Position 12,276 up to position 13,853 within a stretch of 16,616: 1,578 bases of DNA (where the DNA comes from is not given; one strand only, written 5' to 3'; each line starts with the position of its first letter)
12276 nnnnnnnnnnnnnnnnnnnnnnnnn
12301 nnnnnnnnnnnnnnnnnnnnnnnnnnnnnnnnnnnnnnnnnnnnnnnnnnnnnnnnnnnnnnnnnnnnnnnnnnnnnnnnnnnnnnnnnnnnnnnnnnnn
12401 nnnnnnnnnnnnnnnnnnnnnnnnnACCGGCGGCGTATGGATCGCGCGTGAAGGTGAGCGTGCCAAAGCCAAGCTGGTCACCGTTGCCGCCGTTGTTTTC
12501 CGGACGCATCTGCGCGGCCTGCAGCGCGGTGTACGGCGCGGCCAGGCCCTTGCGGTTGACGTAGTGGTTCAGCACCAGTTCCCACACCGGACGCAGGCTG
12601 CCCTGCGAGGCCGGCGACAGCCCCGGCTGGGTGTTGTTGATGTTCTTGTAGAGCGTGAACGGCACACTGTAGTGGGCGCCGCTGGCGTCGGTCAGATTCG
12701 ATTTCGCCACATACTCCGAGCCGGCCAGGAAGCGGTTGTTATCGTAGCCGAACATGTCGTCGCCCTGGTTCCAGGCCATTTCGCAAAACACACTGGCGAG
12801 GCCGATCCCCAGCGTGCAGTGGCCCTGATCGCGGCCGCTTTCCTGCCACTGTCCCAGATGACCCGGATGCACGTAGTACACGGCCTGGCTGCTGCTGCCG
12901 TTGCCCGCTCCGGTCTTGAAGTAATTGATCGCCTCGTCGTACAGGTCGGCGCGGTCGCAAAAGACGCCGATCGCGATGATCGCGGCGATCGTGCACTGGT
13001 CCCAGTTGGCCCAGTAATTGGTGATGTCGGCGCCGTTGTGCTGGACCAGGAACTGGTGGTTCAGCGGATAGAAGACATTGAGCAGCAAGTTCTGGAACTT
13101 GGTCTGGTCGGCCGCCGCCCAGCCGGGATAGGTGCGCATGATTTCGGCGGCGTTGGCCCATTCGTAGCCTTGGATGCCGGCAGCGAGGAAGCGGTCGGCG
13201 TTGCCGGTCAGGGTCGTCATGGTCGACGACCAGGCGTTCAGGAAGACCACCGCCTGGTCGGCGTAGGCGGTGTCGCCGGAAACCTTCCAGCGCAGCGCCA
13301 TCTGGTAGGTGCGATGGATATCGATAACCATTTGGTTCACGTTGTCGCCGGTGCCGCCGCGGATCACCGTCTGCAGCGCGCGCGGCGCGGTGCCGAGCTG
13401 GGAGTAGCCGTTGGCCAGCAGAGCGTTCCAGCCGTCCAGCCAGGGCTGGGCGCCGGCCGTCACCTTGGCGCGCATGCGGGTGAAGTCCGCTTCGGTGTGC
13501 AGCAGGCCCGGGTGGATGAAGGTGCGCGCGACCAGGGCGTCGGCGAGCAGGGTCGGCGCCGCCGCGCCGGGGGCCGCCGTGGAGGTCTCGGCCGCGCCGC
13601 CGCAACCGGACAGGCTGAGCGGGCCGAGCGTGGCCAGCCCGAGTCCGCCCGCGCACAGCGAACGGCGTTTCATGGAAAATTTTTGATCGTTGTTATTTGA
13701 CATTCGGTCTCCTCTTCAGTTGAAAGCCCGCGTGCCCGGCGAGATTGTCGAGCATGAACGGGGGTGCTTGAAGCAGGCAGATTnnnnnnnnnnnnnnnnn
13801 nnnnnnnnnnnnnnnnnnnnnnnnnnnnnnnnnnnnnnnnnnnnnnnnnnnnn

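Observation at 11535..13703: Lipoprotein lyase paralogue with FN3 and LamG_3 domains and a possible Tat-type RRSL signal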

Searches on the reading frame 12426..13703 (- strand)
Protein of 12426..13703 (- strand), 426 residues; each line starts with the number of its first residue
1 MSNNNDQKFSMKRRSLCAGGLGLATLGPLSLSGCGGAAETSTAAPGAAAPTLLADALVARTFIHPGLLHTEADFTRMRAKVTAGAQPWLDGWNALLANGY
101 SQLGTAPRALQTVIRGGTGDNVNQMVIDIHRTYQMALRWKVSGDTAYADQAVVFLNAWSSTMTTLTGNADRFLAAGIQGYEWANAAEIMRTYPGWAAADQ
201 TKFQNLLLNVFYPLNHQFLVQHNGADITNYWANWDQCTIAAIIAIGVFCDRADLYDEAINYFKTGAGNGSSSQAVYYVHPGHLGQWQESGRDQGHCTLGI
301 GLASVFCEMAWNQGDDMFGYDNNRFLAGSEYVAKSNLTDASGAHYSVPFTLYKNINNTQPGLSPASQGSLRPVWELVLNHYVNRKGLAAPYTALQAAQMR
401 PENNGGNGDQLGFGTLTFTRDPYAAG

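Call 15: find_homologous_proteins(query=window:12426-13703:-, max_evalue=0.00001)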
Query seq(426 aa) (426 aa): 3906 proteins with E <= 0.00001 among 8000 candidates; the best 120 are listed.
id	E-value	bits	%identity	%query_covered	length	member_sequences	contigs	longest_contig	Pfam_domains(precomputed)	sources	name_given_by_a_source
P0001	2.5e-284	961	100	98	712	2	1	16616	PF13385.14,PF05426.19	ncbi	ncbi:MAG: LamG-like jellyroll fold domain-containing protein [Massilia sp.]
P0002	5.2e-225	765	78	100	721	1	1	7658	PF13385.14,PF05426.19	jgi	jgi:hypothetical protein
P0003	2.8e-224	763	76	100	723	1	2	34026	PF13385.14,PF05426.19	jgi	jgi:hypothetical protein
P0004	1.7e-221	754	76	100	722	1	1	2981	PF13385.14,PF05426.19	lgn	-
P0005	2.9e-221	753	77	99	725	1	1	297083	PF13385.14,PF05426.19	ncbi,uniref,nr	ncbi:LamG-like jellyroll fold domain-containing protein [Pseudoduganella namucuonensis]|uniref:Algin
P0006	1.2e-214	731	73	100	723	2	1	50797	PF13385.14,PF05426.19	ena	-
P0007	4.7e-214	729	76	100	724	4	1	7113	PF13385.14,PF05426.19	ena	-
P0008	1.9e-213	727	74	100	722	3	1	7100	PF13385.14,PF05426.19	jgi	-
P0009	7.8e-211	719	73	100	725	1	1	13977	PF13385.14,PF05426.19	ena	-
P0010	1.7e-207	708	72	99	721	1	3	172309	PF13385.14,PF05426.19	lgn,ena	-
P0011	4.6e-207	706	73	99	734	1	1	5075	PF13385.14,PF05426.19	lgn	-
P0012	6.4e-205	699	72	100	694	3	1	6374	PF13385.14,PF05426.19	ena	-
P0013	2.5e-204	697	71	99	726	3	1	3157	PF13385.14,PF05426.19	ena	-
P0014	1.4e-201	688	71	100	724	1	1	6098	PF13385.14,PF05426.19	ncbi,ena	-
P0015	6.4e-201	686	70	100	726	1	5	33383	PF13385.14,PF05426.19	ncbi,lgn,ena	ncbi:MAG TPA: LamG-like jellyroll fold domain-containing protein [Noviherbaspirillum sp.]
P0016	3.5e-199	680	71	98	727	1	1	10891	PF13385.14,PF05426.19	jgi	jgi:hypothetical protein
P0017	5.2e-199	680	69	99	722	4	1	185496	PF13385.14,PF05426.19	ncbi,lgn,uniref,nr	ncbi:LamG-like jellyroll fold domain-containing protein [Massilia pseudoviolaceinigra]|uniref:LamG-l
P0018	3.3e-198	677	68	99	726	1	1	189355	PF13385.14,PF05426.19,PF02210.32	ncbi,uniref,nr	ncbi:LamG-like jellyroll fold domain-containing protein [Duganella radicis]|uniref:LamG-like jellyro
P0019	6.7e-198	676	69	99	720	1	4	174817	PF13385.14,PF05426.19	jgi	jgi:hypothetical protein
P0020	5.6e-197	673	68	99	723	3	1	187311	PF13385.14,PF05426.19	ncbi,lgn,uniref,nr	ncbi:alginate lyase family protein [Massilia sp. P8910]|uniref:LamG-like jellyroll fold domain-conta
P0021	6.2e-197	673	67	99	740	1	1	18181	PF13385.14,PF05426.19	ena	-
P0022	5.4e-196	670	68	99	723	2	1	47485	PF13385.14,PF05426.19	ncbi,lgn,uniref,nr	ncbi:hypothetical protein F2P44_29375 [Massilia sp. CCM 8695]|uniref:LamG-like jellyroll fold domain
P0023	1.1e-195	669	68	100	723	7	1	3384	PF13385.14,PF05426.19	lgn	-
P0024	1.2e-194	665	69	98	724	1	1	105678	PF13385.14,PF05426.19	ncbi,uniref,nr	ncbi:LamG-like jellyroll fold domain-containing protein [Pseudoduganella namucuonensis]|uniref:Algin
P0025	8.6e-194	663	66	98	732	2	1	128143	PF13385.14,PF05426.19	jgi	-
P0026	2.1e-193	661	67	99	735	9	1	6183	PF13385.14,PF05426.19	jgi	jgi:hypothetical protein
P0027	5.8e-193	660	68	98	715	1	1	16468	PF13385.14,PF05426.19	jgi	jgi:hypothetical protein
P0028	1.4e-191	655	66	99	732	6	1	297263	PF13385.14,PF05426.19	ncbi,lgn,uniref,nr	ncbi:LamG-like jellyroll fold domain-containing protein [Duganella sp. CF458]|uniref:LamG-like jelly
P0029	2.8e-191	654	67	100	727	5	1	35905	PF13385.14,PF05426.19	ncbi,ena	-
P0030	3.4e-191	654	67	99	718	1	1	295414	PF13385.14,PF05426.19,PF02210.32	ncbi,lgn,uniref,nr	ncbi:hypothetical protein FHW83_003739 [Duganella sp. SG902]|uniref:LamG-like jellyroll fold domain-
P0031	4.0e-191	654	67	99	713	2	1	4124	PF13385.14,PF05426.19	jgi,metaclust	metaclust:\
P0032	1.7e-190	652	67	100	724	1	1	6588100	PF13385.14,PF05426.19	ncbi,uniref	ncbi:alginate lyase family protein [Pseudoduganella sp. LjRoot289]|uniref:LamG-like jellyroll fold d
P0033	2.2e-190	651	65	100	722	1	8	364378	PF13385.14,PF05426.19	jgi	jgi:hypothetical protein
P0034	5.6e-190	650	70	87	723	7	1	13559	PF13385.14,PF05426.19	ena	-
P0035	8.2e-190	649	66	99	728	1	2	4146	PF13385.14,PF05426.19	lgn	-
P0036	8.3e-189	646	66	99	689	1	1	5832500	PF13385.14,PF05426.19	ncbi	ncbi:LamG-like jellyroll fold domain-containing protein [Xylophilus sp. GW821-FHT01B05]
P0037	1.0e-188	646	68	99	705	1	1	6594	PF13385.14,PF05426.19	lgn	-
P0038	1.7e-188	645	68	95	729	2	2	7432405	PF13385.14,PF05426.19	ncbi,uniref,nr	ncbi:LamG-like jellyroll fold domain-containing protein [Massilia antarctica]|uniref:LamG-like jelly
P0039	1.9e-188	645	67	98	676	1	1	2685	PF13385.14,PF05426.19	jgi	-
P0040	2.1e-188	645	67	98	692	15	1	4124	PF13385.14,PF05426.19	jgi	jgi:hypothetical protein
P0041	7.4e-188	643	69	99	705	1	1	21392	PF13385.14,PF05426.19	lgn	-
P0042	7.6e-188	643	65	100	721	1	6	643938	PF13385.14,PF05426.19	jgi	jgi:hypothetical protein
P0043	1.5e-187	642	67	99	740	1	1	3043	PF13385.14,PF05426.19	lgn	-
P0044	1.6e-187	642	65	98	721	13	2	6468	PF13385.14,PF05426.19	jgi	jgi:hypothetical protein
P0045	4.2e-187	640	70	93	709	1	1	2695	PF13385.14,PF05426.19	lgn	-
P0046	1.0e-186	639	67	98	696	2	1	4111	PF13385.14,PF05426.19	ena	-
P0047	1.1e-186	639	68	98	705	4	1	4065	PF13385.14,PF05426.19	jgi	jgi:hypothetical protein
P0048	1.3e-186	639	67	98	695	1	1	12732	PF13385.14,PF05426.19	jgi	jgi:hypothetical protein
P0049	2.6e-186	638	67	98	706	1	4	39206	PF13385.14,PF05426.19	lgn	-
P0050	2.7e-186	638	68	94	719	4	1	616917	PF13385.14,PF05426.19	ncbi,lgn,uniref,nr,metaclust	ncbi:Alginate lyase [Rhodoferax sp. OV413]|uniref:LamG-like jellyroll fold domain-containing protein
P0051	3.1e-186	638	66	99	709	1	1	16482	PF13385.14,PF05426.19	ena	-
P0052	5.2e-186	637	66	98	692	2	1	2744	PF13385.14,PF05426.19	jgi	jgi:hypothetical protein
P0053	6.6e-186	637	64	99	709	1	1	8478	PF13385.14,PF05426.19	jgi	jgi:hypothetical protein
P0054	1.2e-185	636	63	100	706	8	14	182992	PF13385.14,PF05426.19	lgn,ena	-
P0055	2.1e-185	635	66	98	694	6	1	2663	PF13385.14,PF05426.19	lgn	-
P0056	2.4e-185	635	63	99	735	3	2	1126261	PF13385.14,PF05426.19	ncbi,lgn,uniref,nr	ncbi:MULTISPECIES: LamG-like jellyroll fold domain-containing protein [unclassified Duganella]|unire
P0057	2.9e-185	634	69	94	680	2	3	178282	PF13385.14,PF05426.19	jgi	jgi:hypothetical protein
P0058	3.5e-185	634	70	92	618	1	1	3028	PF05426.19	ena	-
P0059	7.7e-185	633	65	99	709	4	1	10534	PF13385.14,PF05426.19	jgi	jgi:hypothetical protein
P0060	2.2e-184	632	67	88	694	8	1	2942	PF13385.14,PF05426.19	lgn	-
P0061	2.6e-184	631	65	99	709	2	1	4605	PF13385.14,PF05426.19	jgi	jgi:hypothetical protein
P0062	2.6e-183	628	64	97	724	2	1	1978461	PF13385.14,PF05426.19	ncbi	ncbi:LamG-like jellyroll fold domain-containing protein [Rhodoferax ferrireducens]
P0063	4.9e-183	627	63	99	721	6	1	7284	PF13385.14,PF05426.19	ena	-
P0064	5.0e-183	627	62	100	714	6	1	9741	PF13385.14,PF05426.19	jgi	jgi:hypothetical protein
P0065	5.7e-183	627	72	86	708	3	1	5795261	PF13385.14,PF05426.19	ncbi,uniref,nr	ncbi:alginate lyase-like protein [Variovorax paradoxus B4]|uniref:Alginate lyase-like protein n=1 Ta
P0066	8.6e-183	626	65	98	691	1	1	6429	PF13385.14,PF05426.19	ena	-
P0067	1.4e-182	626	73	85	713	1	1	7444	PF13385.14,PF05426.19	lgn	-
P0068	1.7e-182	625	65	99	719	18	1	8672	PF13385.14,PF05426.19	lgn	-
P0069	1.9e-182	625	63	99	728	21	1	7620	PF13385.14,PF05426.19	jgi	-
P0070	2.2e-182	625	65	99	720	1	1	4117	PF13385.14,PF05426.19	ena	-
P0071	2.5e-182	625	72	88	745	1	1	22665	PF13385.14,PF05426.19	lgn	-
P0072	3.0e-182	624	69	92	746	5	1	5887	PF13385.14,PF05426.19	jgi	-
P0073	3.3e-182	624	64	99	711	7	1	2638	PF13385.14,PF05426.19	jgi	jgi:hypothetical protein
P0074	3.8e-182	624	70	86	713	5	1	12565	PF13385.14,PF05426.19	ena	-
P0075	4.5e-182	624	71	88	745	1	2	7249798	PF13385.14,PF05426.19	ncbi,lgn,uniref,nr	ncbi:Alginate lyase [Variovorax sp. YR752]|uniref:LamG-like jellyroll fold domain-containing protein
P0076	5.5e-182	624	72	88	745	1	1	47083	PF13385.14,PF05426.19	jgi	jgi:hypothetical protein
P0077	5.8e-182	624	70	92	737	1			PF13385.14,PF05426.19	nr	nr:LamG-like jellyroll fold domain-containing protein [Variovorax sp. Root411]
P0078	6.4e-182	623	64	97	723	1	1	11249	PF13385.14,PF05426.19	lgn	-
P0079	1.1e-181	623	72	88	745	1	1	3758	PF13385.14,PF05426.19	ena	-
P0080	1.2e-181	622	72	88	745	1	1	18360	PF13385.14,PF05426.19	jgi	jgi:hypothetical protein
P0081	1.5e-181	622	73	86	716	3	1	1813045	PF13385.14,PF05426.19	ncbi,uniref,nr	ncbi:LamG-like jellyroll fold domain-containing protein [Variovorax fucosicus]|uniref:LamG-like jell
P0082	1.6e-181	622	72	88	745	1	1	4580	PF13385.14,PF05426.19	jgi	-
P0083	1.6e-181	622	72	88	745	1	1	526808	PF13385.14,PF05426.19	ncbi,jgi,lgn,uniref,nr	ncbi:LamG-like jellyroll fold domain-containing protein [Variovorax sp. OV084]|jgi:hypothetical prot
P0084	2.4e-181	621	64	99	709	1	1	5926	PF13385.14,PF05426.19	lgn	-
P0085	2.9e-181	621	72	88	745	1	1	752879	PF13385.14,PF05426.19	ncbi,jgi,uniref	ncbi:LamG-like jellyroll fold domain-containing protein [Variovorax paradoxus]|jgi:hypothetical prot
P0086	3.5e-181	621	72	88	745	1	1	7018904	PF13385.14,PF05426.19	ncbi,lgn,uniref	ncbi:LamG-like jellyroll fold domain-containing protein [Variovorax sp. R-27]|uniref:LamG-like jelly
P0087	3.6e-181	621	73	86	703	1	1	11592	PF13385.14,PF05426.19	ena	-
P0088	3.8e-181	621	72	88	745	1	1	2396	PF13385.14,PF05426.19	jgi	jgi:hypothetical protein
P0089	3.8e-181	621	72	88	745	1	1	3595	PF13385.14,PF05426.19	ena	-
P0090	4.3e-181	621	64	99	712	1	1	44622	PF13385.14,PF05426.19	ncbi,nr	ncbi:alginate lyase family protein [Variovorax paradoxus]|nr:alginate lyase family protein [Variovor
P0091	4.8e-181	621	71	89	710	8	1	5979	PF13385.14,PF05426.19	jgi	-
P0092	6.6e-181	620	62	99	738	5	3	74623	PF13385.14,PF05426.19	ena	-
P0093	7.5e-181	620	70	91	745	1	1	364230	PF13385.14,PF05426.19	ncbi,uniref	ncbi:LamG-like jellyroll fold domain-containing protein [Variovorax sp. ZT5P49]|uniref:LamG-like jel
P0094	9.0e-181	620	72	88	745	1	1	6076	PF13385.14,PF05426.19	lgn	-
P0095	9.0e-181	620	72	88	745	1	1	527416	PF13385.14,PF05426.19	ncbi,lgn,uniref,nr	ncbi:Alginate lyase [Variovorax sp. YR266]|uniref:LamG-like jellyroll fold domain-containing protein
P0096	9.1e-181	620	65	100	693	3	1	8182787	PF13385.14,PF05426.19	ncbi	-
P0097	1.2e-180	619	64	99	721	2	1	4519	PF13385.14,PF05426.19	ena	-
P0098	1.3e-180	619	63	99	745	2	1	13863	PF13385.14,PF05426.19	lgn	-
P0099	1.9e-180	619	63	98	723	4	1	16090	PF13385.14,PF05426.19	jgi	jgi:hypothetical protein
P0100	4.1e-180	617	72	88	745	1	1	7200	PF13385.14,PF05426.19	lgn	-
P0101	5.7e-180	617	65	99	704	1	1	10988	PF13385.14,PF05426.19,PF02210.32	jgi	jgi:hypothetical protein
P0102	1.3e-179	616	72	85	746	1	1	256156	PF13385.14,PF05426.19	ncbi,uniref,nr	ncbi:hypothetical protein EJP69_27435 [Variovorax gossypii]|uniref:LamG-like jellyroll fold domain-c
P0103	2.4e-179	615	72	86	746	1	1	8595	PF13385.14,PF05426.19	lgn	-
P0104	3.1e-179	615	63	97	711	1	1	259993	PF13385.14,PF05426.19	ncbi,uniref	ncbi:LamG-like jellyroll fold domain-containing protein [Variovorax boronicumulans]|uniref:LamG-like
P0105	3.4e-179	614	72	86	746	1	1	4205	PF13385.14,PF05426.19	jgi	jgi:hypothetical protein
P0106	4.2e-179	614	72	86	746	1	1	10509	PF13385.14,PF05426.19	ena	-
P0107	4.5e-179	614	72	86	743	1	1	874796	PF13385.14,PF05426.19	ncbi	ncbi:UNVERIFIED_ORG: hypothetical protein ABIC43_003231 [Variovorax guangxiensis]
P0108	4.7e-179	614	72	86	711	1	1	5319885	PF13385.14,PF05426.19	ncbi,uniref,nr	ncbi:LamG-like jellyroll fold domain-containing protein [Variovorax paradoxus]|uniref:LamG-like jell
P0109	6.1e-179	614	68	92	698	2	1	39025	PF13385.14,PF05426.19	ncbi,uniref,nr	ncbi:hypothetical protein BIY29_15540 [Brenneria alni]|uniref:Alginate lyase domain-containing prote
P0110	1.1e-178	613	70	89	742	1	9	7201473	PF13385.14,PF05426.19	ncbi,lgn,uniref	ncbi:LamG-like jellyroll fold domain-containing protein [Variovorax sp. W6]|uniref:LamG-like jellyro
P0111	1.1e-178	613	60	100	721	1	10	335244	PF13385.14,PF05426.19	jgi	jgi:hypothetical protein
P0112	1.3e-178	613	72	85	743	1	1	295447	PF13385.14,PF05426.19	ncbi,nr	ncbi:UNVERIFIED_ORG: hypothetical protein J2W38_005105 [Variovorax paradoxus]|nr:hypothetical protei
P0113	1.4e-178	612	71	85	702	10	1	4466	PF13385.14,PF05426.19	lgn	-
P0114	1.6e-178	612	72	85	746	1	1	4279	PF13385.14,PF05426.19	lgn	-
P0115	2.2e-178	612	70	86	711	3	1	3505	PF13385.14,PF05426.19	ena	-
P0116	2.7e-178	611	72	86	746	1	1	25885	PF13385.14,PF05426.19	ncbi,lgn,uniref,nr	ncbi:Alginate lyase [Variovorax sp. YR750]|uniref:LamG-like jellyroll fold domain-containing protein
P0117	2.7e-178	611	72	86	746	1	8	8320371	PF13385.14,PF05426.19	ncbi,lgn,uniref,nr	ncbi:LamG-like jellyroll fold domain-containing protein [Variovorax sp. NFACC27]|uniref:LamG-like je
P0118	3.2e-178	611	72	85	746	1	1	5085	PF13385.14,PF05426.19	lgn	-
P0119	3.9e-178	611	66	95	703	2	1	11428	PF13385.14,PF05426.19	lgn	-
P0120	7.2e-178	610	71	86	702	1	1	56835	PF13385.14,PF05426.19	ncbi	ncbi:MAG TPA: LamG-like jellyroll fold domain-containing protein [Variovorax sp.]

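Call 20: search_solved_structures(query=A1, max_evalue=10, show_alignments=0)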
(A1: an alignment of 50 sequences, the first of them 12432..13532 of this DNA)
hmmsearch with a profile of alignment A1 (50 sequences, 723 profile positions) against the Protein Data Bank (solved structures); distinct sequences matched with E-value up to 10: 51.
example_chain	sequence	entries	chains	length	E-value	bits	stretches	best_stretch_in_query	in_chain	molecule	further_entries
4qvs_A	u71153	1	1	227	1.3e-45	159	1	525-721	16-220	S-layer domain-containing protein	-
3mpc_A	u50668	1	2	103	7.4e-19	70.6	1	426-513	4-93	Fn3-like protein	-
5g56_A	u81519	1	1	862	2.7e-17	65.4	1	423-511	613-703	CARBOHYDRATE BINDING FAMILY 6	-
5hon_A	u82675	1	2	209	2.8e-14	55.5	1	546-722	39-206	Extracellular arabinanase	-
5ho0_A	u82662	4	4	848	6.3e-14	54.3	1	492-722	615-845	Extracellular arabinanase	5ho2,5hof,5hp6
6hox_A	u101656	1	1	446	0.00019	22.9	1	527-721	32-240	Binding domain (Hc) of Paraclostridial Mosquitocidal Protein 1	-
8hgg_C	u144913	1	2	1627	0.00023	22.7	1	617-717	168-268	Pappalysin-1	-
8a7d_C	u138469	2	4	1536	0.00023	22.7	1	617-717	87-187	Pappalysin-1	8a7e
7y5n_C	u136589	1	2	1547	0.00024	22.6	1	617-717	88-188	Pappalysin-1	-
7ufg_A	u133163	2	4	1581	0.00025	22.6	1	617-717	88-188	Pappalysin-1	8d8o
7y5q_A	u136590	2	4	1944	0.0003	22.3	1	617-717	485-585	Maltose/maltodextrin-binding periplasmic protein,Pappalysin-1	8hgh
9vsf_A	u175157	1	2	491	0.00031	22.3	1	425-523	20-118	Beta-1,3-glucanase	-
8pvq_A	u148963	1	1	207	0.00073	21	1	577-718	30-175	Pentraxin-related protein PTX3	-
9k6v_A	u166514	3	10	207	0.00073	21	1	577-718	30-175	Pentraxin-related protein PTX3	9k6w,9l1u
9k6u_B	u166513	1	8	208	0.00074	21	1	577-718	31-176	Pentraxin-related protein PTX3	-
3nfv_A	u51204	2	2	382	0.35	12.1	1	136-160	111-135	alginate lyase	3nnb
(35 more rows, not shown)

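Call 23: find_encoding_contigs(protein=P0005, flank=10000, max_places=2)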
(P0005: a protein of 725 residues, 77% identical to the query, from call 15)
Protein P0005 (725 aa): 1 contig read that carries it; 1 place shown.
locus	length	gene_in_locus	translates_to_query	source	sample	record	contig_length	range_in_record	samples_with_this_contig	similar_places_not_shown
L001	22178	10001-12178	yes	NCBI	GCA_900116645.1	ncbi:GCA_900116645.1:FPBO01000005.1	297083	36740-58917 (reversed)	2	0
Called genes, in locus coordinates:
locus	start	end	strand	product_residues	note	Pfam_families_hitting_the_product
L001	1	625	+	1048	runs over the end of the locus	PF02837:Glyco_hydro_2_N, PF00703:Glyco_hydro_2, PF02836:Glyco_hydro_2_C, PF16353:LacZ_4, PF02929:Bgal_small_N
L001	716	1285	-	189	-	-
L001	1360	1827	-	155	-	PF17200:sCache_2, PF08269:dCache_2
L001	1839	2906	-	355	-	PF13609:Porin_4, PF00267:Porin_1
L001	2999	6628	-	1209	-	PF05378:Hydant_A_N, PF01968:Hydantoinase_A, PF02538:Hydantoinase_B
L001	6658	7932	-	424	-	PF00083:Sugar_tr, PF07690:MFS_1, PF12832:MFS_1_like (weak), PF00083:Sugar_tr, PF07690:MFS_1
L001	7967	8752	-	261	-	PF07286:D-Glu_cyclase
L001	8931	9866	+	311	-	PF00126:HTH_1, PF03466:LysR_substrate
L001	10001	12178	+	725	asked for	PF05426:Alginate_lyase, PF13385:Laminin_G_3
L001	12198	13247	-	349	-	PF00356:LacI, PF00532:Peripla_BP_1, PF13407:Peripla_BP_4, PF13377:Peripla_BP_3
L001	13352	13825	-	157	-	PF20620:DUF6805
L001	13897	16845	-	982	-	PF07715:Plug, PF00593:TonB_dep_Rec_b-barrel, PF14905:OMP_b-brl_3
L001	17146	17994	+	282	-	PF04962:KduI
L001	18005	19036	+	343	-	-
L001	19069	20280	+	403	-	PF07221:GlcNAc_2-epim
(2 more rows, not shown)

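Call 24: find_encoding_contigs(protein=P0065, flank=10000, max_places=2)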
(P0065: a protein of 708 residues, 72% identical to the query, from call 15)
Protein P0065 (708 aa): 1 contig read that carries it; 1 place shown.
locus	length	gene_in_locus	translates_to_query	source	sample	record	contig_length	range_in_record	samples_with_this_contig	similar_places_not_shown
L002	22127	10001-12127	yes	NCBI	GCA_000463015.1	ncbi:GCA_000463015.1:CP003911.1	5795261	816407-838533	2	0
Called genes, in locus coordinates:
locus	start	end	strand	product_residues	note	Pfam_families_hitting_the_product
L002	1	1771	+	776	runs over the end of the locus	PF00672:HAMP, PF00512:HisKA, PF02518:HATPase_c, PF13581:HATPase_c_2 (weak)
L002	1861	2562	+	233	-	PF00072:Response_reg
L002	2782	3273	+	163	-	PF13356:Arm-DNA-bind_3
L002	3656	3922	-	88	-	PF13560:HTH_31, PF01381:HTH_3, PF12844:HTH_19 (weak)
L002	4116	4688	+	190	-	PF13560:HTH_31, PF01381:HTH_3, PF07883:Cupin_2, PF02311:AraC_binding (weak)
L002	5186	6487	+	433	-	PF00015:MCPsignal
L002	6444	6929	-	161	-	PF08327:AHSA1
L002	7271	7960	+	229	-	PF01738:DLH (weak), PF12146:Hydrolase_4 (faint)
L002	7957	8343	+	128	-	PF04248:NTP_transf_9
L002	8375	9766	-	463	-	-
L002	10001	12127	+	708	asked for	PF05426:Alginate_lyase, PF13385:Laminin_G_3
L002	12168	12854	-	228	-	PF03466:LysR_substrate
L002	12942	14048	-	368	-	PF08450:SGL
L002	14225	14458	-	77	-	-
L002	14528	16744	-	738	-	PF19335:HMBD, PF00122:E1-E2_ATPase, PF00702:Hydrolase, PF08282:Hydrolase_3 (faint)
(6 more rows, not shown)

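Call 27: predict_structure(alignment_id=A1)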
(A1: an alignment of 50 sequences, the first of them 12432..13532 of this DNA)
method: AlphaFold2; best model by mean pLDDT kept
length: 367 residues; sequences in the alignment: 50
mean_pLDDT: 83.4   pTM: 0.88
mean pLDDT of the five models: 83.4, 82.9, 82.5, 80.8, 78.3
residues with pLDDT >= 90: 188; 70-90: 107; 50-70: 46; < 50: 26
segments of 3 or more residues with pLDDT < 50: 167-169, 212-228
pLDDT, mean of each block of 10 residues (from residue 1): 84 93 96 94 93 94 92 95 97 98 97 88 95 96 98 96 66 64 95 97 81 43 44 64 84 92 76 83 79 55 60 82 89 91 78 74 83
secondary structure, 60 per line:
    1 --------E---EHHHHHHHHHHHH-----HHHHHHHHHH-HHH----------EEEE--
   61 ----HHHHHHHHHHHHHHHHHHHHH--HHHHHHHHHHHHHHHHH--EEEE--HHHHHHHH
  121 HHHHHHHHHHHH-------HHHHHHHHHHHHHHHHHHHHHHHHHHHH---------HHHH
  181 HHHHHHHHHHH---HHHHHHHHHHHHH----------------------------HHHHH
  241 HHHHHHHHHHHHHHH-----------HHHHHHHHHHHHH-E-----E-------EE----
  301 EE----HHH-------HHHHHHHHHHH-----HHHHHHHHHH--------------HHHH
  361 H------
elements in order: H14-25 H31-40 E55-58 H65-85 H88-104 E107-110 H113-132 H140-167 H177-191 H195-207 H236-255 H267-279 H317-327 H333-342 H357-361
